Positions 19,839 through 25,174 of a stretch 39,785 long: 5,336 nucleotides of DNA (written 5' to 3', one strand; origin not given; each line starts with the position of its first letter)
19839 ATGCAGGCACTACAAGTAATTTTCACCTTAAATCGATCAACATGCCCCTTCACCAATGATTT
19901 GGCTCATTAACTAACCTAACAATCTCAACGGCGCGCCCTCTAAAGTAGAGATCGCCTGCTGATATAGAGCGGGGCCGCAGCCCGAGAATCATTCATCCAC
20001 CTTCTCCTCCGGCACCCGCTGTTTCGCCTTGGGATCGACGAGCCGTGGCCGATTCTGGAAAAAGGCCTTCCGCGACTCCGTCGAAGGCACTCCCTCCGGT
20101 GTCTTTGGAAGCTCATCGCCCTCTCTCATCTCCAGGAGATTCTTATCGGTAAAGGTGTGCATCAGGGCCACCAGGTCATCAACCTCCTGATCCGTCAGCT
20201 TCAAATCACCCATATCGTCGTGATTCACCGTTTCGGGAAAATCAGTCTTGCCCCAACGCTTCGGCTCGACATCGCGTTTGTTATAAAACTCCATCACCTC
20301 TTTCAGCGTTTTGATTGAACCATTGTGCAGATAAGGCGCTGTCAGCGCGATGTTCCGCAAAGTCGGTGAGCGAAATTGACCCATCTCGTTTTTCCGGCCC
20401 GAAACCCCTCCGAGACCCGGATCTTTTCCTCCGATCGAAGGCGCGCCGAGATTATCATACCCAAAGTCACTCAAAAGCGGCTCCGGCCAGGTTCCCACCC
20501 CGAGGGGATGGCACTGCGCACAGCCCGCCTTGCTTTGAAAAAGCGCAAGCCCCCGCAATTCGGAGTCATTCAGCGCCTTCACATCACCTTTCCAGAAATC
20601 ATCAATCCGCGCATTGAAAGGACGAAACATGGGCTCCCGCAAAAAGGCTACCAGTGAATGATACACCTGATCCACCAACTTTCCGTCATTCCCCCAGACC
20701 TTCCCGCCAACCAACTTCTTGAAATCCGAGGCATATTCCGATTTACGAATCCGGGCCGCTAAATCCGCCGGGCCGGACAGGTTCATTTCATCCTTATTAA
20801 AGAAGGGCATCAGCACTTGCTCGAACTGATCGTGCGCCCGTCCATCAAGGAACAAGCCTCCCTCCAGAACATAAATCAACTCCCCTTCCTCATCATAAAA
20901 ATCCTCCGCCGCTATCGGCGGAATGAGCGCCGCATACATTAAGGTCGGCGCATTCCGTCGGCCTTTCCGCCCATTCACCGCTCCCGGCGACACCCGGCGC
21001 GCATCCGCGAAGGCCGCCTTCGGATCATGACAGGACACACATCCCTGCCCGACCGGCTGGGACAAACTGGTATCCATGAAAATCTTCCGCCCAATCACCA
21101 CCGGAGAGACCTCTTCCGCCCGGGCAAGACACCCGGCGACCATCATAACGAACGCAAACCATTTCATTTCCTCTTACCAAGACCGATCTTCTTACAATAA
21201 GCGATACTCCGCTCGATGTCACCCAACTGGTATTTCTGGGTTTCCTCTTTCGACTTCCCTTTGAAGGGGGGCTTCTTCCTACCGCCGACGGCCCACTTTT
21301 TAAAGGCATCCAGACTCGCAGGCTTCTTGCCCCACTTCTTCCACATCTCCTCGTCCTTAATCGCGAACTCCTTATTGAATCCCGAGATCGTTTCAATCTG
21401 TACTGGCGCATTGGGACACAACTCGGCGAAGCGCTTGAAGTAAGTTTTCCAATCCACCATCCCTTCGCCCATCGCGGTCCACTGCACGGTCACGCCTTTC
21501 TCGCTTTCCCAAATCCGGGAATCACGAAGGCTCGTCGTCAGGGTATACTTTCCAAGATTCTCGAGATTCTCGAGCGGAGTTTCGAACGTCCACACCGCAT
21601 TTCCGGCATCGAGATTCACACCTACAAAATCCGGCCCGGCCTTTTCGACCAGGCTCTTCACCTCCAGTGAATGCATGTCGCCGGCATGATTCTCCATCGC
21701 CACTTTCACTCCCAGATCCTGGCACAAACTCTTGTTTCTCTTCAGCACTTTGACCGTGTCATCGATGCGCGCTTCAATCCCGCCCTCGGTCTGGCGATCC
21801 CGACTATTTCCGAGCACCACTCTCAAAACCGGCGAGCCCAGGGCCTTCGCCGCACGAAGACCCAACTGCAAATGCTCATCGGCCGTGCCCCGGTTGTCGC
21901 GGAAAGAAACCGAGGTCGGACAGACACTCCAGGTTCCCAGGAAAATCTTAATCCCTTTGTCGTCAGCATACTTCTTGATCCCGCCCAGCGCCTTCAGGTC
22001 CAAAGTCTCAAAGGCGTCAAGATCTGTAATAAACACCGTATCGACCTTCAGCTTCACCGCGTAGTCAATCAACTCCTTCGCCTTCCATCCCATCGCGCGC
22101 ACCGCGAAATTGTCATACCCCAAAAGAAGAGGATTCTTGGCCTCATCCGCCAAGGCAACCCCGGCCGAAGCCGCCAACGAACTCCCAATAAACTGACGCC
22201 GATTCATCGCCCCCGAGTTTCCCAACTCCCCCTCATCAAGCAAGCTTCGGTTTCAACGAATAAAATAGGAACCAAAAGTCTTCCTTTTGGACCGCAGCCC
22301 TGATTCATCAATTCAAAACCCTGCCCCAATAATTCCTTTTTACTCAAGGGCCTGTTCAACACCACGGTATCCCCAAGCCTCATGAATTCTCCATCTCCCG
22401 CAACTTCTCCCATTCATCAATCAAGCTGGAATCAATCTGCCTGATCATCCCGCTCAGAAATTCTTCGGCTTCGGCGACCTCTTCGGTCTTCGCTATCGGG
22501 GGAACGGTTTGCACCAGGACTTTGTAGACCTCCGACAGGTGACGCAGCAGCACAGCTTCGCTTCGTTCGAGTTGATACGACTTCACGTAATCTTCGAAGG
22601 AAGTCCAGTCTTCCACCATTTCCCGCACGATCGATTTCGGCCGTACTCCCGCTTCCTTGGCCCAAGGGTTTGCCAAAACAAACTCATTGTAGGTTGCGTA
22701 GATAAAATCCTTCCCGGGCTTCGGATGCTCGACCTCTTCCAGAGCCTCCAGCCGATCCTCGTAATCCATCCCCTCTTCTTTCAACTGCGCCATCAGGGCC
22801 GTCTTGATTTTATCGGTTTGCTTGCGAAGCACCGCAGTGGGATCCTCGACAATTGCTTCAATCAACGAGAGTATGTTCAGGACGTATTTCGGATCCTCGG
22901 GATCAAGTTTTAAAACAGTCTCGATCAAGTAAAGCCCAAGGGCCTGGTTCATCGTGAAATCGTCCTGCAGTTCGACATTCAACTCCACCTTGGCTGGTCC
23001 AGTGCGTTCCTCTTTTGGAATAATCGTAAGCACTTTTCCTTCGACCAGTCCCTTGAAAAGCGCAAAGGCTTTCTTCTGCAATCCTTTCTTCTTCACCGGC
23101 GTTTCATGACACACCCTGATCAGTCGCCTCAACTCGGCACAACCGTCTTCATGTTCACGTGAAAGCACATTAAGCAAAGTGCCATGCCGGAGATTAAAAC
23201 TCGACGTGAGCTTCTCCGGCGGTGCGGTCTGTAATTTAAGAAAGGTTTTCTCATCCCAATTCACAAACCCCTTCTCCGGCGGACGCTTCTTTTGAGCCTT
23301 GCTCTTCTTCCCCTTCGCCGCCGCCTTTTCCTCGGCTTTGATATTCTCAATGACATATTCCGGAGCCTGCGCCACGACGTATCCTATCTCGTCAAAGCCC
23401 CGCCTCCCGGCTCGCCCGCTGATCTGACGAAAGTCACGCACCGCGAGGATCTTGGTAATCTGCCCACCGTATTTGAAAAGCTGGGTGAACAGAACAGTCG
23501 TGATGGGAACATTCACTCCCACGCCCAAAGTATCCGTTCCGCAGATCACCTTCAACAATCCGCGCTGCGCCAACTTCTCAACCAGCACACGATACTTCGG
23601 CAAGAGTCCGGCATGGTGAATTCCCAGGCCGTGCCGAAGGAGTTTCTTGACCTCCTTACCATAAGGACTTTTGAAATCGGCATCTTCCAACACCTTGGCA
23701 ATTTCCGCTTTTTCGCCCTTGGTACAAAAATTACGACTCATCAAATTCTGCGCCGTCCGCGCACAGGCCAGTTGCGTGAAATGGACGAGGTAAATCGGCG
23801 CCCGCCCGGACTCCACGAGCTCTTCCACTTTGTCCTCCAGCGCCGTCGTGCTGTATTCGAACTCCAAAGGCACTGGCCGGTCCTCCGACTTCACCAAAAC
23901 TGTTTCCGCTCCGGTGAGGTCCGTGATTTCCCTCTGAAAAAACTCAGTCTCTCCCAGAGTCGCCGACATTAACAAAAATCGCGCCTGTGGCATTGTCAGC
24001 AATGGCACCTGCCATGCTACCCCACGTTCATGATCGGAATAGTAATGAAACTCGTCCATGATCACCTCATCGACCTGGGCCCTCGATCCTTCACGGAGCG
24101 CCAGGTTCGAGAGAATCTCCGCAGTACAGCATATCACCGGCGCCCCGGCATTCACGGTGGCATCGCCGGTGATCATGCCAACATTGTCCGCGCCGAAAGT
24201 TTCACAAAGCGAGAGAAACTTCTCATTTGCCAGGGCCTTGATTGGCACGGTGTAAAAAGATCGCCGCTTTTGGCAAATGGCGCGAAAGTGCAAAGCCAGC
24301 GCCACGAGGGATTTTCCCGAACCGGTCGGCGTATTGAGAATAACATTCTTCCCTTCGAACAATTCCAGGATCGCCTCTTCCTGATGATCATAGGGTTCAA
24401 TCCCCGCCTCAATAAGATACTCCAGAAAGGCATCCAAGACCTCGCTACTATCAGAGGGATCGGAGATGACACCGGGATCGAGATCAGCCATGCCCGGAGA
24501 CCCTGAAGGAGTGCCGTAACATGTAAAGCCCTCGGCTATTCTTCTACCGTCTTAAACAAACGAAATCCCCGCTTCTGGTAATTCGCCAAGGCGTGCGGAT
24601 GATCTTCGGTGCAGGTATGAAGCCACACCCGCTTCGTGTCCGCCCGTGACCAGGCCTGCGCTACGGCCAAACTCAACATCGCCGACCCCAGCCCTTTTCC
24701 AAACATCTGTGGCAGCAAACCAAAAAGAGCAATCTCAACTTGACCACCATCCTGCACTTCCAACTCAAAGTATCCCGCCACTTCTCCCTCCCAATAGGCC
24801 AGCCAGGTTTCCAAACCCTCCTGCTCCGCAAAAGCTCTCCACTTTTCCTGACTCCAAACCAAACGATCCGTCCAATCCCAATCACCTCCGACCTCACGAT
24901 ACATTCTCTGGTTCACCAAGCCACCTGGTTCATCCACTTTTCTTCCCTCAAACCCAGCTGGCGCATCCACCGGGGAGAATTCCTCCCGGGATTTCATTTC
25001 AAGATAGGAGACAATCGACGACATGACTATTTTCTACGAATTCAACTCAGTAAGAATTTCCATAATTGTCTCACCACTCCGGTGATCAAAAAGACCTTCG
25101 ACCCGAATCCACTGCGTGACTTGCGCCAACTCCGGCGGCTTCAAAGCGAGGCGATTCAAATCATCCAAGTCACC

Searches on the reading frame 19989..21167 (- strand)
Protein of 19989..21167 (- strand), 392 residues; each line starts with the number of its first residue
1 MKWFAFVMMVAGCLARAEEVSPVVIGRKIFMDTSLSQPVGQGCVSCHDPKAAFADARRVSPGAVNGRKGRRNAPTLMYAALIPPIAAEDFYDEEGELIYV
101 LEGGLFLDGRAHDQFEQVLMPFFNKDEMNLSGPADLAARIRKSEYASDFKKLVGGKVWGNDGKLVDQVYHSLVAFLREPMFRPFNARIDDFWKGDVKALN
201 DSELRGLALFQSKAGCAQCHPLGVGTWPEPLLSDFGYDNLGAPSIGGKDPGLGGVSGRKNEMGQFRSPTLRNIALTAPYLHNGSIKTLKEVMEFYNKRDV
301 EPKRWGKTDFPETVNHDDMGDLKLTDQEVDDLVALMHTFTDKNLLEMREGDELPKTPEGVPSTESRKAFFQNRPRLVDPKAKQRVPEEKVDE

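Call 48: search_protein_families(library=pfam, proteins=[window:19989-21167:-], max_evalue=0.0001)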
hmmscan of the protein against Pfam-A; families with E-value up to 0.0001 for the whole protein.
window:19989-21167:- (392 aa): 3 families
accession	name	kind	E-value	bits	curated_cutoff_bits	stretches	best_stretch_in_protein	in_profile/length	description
PF03150.19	CCP_MauG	-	7.4e-32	111.5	25.6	1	23-196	4-148/149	Di-haem cytochrome c peroxidase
PF21419.2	RoxA-like_Cyt-c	-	1.2e-06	28.4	26.7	1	267-294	4-31/39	RoxA-like, cytochrome c-like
PF00034.26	Cytochrom_C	-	6.1e-06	27.9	21.3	0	206-338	4-88/90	Cytochrome c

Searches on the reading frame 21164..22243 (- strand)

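Call 48: search_protein_families(library=pfam, proteins=[window:21164-22243:-], max_evalue=0.0001)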
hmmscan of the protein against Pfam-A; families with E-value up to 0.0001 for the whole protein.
window:21164-22243:- (359 aa): 1 family
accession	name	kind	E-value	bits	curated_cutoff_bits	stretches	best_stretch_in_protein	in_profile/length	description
PF01261.30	AP_endonuc_2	-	4.7e-16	59.7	31.1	1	60-286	2-230/249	Xylose isomerase-like TIM barrel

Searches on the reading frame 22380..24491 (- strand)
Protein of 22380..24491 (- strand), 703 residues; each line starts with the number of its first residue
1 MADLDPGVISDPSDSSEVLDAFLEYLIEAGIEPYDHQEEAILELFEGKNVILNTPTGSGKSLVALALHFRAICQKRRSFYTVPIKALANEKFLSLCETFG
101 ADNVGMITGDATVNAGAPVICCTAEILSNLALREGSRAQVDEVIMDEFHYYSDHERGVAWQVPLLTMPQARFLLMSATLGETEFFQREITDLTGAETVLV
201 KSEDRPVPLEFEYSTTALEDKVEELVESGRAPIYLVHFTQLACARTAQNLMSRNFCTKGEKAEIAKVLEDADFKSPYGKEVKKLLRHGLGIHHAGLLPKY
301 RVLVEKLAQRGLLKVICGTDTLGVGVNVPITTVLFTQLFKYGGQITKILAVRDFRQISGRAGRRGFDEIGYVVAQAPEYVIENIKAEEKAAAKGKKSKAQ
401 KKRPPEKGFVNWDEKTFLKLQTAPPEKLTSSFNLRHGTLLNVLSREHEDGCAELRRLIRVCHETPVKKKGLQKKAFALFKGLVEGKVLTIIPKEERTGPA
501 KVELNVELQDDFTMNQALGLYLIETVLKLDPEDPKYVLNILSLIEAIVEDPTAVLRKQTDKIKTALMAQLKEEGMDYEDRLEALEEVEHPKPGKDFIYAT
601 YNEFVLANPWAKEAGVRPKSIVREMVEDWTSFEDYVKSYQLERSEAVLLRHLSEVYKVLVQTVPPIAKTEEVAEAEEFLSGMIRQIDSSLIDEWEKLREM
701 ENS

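Call 48: search_protein_families(library=pfam, proteins=[window:22380-24491:-], max_evalue=0.0001)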
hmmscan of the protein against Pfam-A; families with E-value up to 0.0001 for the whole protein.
window:22380-24491:- (703 aa): 5 families
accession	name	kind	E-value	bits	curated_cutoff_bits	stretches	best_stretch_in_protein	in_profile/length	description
PF12029.13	DUF3516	-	2.2e-118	396.7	25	1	376-701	1-324/464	Domain of unknown function (DUF3516)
PF00270.35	DEAD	-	3.6e-20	72.8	26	1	35-180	2-161/167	DEAD/DEAH box helicase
PF22527.2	DEXQc_Suv3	-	1.9e-09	37.7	27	1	53-170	19-124/154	DEXQ-box helicase domain of Suv3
PF04851.21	ResIII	-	5.6e-09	36.6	22.5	1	31-179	2-162/164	Type III restriction enzyme, res subunit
PF00271.37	Helicase_C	-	6.1e-05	23.7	23.5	0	286-365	39-110/110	Helicase conserved C-terminal domain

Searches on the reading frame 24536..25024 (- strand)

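Call 48: search_protein_families(library=pfam, proteins=[window:24536-25024:-], max_evalue=0.0001)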
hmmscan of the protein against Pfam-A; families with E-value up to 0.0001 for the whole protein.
window:24536-25024:- (162 aa): 4 families
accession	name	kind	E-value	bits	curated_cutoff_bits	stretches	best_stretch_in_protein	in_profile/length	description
PF00583.31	Acetyltransf_1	-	2.1e-14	54.2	20.7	1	49-154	14-116/116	Acetyltransferase (GNAT) family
PF13508.13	Acetyltransf_7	-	1.3e-07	32.4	27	1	72-155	4-83/84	Acetyltransferase (GNAT) domain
PF13673.13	Acetyltransf_10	-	4.1e-07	30.5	23.6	1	58-156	18-109/128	Acetyltransferase (GNAT) domain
PF13302.13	Acetyltransf_3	-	2.8e-05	25.3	25.4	1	46-154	29-137/138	Acetyltransferase (GNAT) domain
